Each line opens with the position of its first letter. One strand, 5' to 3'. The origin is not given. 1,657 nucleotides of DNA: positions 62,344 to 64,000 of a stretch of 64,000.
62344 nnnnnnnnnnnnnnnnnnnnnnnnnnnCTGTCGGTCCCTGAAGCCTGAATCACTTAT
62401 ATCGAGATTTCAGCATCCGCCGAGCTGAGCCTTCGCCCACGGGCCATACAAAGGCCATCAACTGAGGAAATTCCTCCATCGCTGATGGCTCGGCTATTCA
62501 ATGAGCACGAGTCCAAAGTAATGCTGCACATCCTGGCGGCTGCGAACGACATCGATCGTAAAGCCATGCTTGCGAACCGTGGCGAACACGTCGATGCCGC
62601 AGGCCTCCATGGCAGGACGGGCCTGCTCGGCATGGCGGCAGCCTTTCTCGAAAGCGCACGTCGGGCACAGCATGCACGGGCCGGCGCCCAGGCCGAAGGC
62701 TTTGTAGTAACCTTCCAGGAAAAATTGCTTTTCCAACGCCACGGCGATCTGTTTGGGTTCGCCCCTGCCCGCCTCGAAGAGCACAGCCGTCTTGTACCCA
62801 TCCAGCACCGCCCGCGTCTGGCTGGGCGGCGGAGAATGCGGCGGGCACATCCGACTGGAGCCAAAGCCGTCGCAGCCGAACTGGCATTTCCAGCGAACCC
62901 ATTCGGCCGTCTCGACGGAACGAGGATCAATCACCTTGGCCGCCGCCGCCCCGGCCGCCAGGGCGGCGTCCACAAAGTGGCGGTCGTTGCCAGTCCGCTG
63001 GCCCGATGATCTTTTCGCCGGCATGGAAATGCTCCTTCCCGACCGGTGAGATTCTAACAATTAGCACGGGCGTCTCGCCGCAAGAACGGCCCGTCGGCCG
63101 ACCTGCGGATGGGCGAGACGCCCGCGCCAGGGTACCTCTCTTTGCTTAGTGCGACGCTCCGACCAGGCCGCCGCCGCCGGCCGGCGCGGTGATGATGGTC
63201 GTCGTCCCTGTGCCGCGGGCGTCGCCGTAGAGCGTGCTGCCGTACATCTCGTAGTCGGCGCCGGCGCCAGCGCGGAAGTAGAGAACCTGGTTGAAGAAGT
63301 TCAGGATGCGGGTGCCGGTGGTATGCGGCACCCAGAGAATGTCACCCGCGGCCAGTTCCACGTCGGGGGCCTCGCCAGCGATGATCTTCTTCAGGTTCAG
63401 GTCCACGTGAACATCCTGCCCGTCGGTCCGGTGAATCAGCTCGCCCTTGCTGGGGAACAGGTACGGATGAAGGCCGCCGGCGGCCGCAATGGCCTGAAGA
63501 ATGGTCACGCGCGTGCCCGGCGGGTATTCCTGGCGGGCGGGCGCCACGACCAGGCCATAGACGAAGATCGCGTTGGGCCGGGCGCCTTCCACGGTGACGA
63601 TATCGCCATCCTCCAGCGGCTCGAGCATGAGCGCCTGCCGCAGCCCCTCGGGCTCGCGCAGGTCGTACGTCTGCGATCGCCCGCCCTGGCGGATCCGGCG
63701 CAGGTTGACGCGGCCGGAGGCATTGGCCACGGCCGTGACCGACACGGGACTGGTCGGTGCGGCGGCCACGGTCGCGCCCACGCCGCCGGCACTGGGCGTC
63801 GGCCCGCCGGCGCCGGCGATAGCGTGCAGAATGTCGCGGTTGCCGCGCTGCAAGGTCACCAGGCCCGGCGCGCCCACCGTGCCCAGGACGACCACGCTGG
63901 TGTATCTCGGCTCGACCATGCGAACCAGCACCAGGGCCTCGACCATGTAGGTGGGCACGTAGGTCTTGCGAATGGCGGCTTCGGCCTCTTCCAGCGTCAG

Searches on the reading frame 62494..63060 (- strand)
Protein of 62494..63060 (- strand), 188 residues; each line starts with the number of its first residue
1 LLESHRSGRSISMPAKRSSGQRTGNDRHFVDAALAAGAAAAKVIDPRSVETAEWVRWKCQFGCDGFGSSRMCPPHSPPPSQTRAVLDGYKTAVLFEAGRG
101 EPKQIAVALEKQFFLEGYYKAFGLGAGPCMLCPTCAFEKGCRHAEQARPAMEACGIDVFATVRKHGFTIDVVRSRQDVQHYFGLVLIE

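Call 32: search_protein_families(library=pfam, proteins=[window:62494-63060:-], max_evalue=0.0001)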
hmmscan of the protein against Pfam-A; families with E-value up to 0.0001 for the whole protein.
window:62494-63060:- (188 aa): 1 family
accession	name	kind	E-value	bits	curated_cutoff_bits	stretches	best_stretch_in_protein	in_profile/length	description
PF10050.14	DUF2284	-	4.7e-42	143.9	25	1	42-187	1-161/161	Predicted metal-binding protein (DUF2284)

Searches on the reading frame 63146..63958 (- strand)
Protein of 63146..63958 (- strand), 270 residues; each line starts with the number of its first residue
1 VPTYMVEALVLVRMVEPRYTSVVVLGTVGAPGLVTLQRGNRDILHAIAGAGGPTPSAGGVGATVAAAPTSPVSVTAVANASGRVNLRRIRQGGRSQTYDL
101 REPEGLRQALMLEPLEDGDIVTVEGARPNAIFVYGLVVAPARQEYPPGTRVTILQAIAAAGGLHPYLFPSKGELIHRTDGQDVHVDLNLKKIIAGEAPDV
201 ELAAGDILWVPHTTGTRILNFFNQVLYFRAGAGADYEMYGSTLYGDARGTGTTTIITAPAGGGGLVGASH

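Call 72: search_protein_families(library=pfam, proteins=[window:63146-63958:-], max_evalue=0.0001)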
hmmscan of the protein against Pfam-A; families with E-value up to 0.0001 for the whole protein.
window:63146-63958:- (270 aa): 2 families
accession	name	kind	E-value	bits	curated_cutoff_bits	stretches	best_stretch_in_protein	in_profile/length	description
PF22461.2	SLBB_2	-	1.1e-09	38.7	27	0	131-210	3-79/79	SLBB domain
PF10531.15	SLBB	-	4.9e-05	23.5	27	0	131-164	2-33/55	SLBB domain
